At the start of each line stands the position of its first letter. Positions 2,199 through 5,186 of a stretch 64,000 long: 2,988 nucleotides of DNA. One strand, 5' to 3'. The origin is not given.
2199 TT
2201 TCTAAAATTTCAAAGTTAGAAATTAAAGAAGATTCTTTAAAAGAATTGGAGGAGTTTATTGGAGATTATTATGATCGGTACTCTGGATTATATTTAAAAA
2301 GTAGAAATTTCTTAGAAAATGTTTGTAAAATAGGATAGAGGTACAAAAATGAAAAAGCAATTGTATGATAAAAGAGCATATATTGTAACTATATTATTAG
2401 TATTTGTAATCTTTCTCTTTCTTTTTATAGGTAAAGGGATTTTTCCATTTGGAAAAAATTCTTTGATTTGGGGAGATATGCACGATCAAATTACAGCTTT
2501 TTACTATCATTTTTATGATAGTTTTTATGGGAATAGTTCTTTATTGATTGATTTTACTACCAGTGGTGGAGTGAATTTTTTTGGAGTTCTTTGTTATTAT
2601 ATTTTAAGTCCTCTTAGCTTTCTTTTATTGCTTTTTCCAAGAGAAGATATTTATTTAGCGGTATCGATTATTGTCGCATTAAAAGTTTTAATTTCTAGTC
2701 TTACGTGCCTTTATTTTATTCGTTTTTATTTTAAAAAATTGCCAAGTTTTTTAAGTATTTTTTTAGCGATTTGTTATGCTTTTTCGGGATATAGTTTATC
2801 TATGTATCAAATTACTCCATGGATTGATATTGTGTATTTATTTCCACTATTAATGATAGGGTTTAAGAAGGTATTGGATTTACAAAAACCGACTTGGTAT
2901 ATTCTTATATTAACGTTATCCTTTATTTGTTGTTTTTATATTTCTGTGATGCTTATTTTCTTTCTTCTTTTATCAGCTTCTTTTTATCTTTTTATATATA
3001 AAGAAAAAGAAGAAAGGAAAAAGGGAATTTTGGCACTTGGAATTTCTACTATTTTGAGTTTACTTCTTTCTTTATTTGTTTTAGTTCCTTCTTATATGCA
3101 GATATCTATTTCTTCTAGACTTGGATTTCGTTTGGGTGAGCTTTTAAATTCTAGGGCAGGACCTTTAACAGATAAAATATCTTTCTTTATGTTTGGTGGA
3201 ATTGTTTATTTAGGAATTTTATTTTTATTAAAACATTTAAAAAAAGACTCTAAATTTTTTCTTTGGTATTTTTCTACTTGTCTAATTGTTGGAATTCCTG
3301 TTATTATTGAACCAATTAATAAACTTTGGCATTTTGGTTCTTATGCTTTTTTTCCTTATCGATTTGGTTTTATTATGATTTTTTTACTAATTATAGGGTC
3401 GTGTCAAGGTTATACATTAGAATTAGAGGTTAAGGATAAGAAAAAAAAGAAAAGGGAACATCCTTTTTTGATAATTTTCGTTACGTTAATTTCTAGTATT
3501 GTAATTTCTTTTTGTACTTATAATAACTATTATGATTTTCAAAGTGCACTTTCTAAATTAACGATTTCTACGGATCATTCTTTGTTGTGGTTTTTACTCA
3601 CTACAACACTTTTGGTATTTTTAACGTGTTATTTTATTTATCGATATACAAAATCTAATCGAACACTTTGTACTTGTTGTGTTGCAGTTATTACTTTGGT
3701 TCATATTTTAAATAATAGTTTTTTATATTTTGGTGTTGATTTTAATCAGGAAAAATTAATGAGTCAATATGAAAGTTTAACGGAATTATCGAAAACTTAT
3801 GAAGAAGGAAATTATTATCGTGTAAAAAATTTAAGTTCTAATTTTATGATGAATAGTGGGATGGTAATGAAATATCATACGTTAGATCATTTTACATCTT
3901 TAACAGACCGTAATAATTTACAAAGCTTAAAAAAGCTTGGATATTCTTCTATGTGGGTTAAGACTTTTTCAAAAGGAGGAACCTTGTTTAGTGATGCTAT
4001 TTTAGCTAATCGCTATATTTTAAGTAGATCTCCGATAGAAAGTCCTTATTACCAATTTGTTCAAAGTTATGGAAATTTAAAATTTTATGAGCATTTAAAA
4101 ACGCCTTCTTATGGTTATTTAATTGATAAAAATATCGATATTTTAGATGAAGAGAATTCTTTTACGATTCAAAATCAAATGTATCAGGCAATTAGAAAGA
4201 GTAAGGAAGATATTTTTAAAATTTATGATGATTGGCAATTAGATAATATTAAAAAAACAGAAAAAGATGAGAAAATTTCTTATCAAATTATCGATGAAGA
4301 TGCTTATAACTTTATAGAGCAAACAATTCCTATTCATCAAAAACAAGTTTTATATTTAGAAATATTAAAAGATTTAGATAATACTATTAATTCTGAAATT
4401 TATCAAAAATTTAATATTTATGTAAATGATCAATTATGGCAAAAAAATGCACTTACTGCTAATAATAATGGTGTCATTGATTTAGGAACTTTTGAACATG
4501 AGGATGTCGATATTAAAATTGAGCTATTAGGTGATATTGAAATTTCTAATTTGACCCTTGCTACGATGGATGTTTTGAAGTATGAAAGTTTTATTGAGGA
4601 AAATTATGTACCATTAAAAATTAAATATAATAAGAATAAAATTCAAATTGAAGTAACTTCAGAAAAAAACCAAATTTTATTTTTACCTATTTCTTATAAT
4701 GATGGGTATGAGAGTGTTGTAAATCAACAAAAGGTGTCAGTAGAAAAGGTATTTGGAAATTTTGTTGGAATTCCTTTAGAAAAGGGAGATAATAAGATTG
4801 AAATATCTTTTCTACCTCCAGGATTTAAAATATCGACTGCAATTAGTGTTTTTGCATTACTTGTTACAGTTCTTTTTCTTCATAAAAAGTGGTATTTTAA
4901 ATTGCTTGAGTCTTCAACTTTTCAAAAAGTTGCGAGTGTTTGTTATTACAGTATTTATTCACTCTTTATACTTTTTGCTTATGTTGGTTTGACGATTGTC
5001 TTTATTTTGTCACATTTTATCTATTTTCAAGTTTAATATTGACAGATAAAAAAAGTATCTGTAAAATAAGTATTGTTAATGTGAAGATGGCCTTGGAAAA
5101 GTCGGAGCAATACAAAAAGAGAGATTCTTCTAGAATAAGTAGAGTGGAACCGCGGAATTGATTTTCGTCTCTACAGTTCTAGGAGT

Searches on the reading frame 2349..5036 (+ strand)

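Call 51: search_protein_families(library=pfam, max_evalue=0.00001, proteins=[window:2349-5036:+])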
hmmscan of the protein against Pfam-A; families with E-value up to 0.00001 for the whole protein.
window:2349-5036:+ (895 aa): 1 family
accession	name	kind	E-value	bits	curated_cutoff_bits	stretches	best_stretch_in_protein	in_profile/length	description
PF09586.16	YfhO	-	3.3e-113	380.2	28.5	1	15-833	2-835/835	Bacterial membrane protein YfhO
